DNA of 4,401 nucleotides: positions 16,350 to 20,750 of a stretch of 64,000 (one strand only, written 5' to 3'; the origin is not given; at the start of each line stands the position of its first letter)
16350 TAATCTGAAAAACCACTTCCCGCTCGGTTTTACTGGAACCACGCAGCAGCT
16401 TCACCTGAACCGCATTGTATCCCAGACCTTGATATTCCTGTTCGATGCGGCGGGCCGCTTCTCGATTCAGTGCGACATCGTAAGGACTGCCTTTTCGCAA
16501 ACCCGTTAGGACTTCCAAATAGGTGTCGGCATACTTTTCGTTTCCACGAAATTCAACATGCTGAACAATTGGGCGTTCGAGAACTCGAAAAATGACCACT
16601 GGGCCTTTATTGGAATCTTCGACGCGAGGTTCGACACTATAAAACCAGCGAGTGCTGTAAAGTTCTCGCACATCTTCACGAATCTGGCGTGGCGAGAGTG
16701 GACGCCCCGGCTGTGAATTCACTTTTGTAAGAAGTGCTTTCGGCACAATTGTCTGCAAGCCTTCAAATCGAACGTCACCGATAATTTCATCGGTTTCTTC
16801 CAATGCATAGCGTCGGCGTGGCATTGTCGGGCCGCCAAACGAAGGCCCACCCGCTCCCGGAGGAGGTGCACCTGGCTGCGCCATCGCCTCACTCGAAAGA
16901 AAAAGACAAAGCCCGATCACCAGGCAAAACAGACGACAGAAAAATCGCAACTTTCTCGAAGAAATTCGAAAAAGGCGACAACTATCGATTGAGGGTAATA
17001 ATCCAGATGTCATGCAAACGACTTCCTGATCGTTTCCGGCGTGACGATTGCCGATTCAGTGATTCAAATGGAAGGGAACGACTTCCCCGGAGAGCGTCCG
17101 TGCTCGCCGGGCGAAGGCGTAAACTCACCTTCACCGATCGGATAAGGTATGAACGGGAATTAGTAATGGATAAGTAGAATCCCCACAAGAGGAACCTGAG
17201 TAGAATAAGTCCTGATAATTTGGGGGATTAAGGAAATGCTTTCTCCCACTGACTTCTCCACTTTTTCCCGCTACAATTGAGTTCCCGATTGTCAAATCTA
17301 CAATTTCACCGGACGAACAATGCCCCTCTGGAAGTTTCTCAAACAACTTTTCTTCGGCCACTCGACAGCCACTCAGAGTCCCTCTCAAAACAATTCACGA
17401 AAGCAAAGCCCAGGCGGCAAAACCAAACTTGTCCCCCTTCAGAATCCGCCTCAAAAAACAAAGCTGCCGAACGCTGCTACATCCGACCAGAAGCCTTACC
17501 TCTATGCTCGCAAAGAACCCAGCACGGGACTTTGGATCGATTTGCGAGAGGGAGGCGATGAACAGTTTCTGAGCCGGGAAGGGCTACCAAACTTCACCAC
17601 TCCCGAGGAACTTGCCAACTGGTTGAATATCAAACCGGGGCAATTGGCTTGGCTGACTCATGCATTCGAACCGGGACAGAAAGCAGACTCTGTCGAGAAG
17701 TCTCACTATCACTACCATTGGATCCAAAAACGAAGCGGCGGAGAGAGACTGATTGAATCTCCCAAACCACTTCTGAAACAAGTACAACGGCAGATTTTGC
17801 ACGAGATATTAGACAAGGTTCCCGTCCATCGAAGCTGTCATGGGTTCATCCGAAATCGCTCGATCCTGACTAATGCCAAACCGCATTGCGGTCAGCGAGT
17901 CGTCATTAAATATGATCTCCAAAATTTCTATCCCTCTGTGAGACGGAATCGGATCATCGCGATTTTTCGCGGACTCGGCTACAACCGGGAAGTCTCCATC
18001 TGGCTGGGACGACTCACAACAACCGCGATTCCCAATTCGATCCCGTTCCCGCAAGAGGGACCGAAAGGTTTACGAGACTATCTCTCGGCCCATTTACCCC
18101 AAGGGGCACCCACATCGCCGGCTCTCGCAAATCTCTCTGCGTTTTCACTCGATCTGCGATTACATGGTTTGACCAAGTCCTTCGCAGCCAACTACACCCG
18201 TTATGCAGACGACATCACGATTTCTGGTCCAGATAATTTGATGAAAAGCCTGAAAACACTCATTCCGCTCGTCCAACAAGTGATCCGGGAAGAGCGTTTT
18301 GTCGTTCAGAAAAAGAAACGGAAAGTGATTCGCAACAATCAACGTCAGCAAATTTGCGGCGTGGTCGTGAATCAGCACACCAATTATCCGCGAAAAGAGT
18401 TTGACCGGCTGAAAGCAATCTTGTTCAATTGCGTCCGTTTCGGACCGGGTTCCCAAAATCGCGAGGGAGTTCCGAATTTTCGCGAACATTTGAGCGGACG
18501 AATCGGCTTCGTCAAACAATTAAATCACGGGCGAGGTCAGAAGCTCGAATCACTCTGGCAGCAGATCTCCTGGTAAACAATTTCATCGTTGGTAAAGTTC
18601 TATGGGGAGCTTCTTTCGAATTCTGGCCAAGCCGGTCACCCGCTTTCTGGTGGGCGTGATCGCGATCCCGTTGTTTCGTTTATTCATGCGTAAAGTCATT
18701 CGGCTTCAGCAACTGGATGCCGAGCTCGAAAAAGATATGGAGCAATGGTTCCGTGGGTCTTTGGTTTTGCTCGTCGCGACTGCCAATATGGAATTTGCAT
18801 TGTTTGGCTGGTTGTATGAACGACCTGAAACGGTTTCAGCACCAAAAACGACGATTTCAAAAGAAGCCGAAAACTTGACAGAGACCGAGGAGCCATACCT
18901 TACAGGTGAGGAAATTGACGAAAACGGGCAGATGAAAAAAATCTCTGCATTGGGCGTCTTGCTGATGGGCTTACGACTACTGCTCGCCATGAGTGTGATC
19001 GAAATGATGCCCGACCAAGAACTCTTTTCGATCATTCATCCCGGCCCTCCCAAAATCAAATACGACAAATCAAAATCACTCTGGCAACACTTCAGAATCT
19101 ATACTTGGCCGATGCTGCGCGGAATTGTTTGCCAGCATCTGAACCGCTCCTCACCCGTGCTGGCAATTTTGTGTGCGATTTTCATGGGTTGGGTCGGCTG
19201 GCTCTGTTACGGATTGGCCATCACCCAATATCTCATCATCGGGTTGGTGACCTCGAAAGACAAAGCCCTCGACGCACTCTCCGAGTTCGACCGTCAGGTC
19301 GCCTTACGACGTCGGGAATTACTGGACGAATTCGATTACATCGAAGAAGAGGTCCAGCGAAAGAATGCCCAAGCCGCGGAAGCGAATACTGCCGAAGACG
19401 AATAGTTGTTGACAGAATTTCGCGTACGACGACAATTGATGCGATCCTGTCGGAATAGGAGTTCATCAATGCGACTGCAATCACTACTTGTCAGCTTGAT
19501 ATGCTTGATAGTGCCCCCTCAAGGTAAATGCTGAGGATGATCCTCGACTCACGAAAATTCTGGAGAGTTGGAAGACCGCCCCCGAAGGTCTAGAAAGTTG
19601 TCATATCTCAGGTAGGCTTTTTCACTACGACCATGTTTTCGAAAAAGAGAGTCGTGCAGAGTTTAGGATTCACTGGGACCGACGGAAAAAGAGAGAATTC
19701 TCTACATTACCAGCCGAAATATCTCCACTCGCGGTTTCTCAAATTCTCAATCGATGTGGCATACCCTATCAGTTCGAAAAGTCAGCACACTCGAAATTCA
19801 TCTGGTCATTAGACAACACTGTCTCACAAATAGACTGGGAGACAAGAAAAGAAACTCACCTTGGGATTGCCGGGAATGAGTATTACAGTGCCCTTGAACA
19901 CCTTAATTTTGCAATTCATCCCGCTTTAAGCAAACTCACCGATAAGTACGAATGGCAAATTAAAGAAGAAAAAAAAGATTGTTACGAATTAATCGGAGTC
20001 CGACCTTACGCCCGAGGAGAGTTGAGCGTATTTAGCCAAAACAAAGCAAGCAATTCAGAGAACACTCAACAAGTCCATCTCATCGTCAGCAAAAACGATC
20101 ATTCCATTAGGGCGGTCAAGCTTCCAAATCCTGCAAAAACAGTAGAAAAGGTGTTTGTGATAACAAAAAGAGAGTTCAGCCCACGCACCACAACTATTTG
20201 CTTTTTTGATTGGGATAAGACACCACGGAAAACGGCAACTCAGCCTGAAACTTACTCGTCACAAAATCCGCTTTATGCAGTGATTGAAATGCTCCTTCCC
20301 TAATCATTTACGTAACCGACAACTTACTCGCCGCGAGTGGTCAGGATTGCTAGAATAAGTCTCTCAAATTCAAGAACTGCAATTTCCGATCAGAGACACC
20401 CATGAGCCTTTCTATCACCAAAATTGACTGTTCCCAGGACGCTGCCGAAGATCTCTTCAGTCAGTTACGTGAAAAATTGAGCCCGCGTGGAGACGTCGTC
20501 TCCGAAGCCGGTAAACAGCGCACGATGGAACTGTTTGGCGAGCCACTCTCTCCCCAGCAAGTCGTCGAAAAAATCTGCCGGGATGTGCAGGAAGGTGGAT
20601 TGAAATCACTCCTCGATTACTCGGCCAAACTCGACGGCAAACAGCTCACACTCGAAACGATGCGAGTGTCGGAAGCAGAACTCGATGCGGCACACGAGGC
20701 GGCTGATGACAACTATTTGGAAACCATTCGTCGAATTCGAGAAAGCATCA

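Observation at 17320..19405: Retron-type reverse transcriptase coupled to a multi-pass membrane protein: candidate retron-like defence module in a planctomycete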

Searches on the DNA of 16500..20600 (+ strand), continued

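Call 103: search_with_rna_model(model_id=R3, sources=[L008, L094, L095], filters=off, max_evalue=0.5, show_alignments=2)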
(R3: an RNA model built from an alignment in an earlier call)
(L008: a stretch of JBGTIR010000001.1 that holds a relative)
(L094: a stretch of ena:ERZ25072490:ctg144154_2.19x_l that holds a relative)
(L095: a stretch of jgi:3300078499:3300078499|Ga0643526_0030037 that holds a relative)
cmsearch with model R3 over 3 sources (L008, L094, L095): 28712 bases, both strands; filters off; matches with E-value up to 0.5: 3.
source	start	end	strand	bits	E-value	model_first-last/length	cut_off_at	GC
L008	621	702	+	10.1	0.12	1-198/198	no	0.62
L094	5630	5720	-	8.9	0.25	1-198/198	no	0.55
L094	3303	3383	+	8.6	0.29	1-198/198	no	0.47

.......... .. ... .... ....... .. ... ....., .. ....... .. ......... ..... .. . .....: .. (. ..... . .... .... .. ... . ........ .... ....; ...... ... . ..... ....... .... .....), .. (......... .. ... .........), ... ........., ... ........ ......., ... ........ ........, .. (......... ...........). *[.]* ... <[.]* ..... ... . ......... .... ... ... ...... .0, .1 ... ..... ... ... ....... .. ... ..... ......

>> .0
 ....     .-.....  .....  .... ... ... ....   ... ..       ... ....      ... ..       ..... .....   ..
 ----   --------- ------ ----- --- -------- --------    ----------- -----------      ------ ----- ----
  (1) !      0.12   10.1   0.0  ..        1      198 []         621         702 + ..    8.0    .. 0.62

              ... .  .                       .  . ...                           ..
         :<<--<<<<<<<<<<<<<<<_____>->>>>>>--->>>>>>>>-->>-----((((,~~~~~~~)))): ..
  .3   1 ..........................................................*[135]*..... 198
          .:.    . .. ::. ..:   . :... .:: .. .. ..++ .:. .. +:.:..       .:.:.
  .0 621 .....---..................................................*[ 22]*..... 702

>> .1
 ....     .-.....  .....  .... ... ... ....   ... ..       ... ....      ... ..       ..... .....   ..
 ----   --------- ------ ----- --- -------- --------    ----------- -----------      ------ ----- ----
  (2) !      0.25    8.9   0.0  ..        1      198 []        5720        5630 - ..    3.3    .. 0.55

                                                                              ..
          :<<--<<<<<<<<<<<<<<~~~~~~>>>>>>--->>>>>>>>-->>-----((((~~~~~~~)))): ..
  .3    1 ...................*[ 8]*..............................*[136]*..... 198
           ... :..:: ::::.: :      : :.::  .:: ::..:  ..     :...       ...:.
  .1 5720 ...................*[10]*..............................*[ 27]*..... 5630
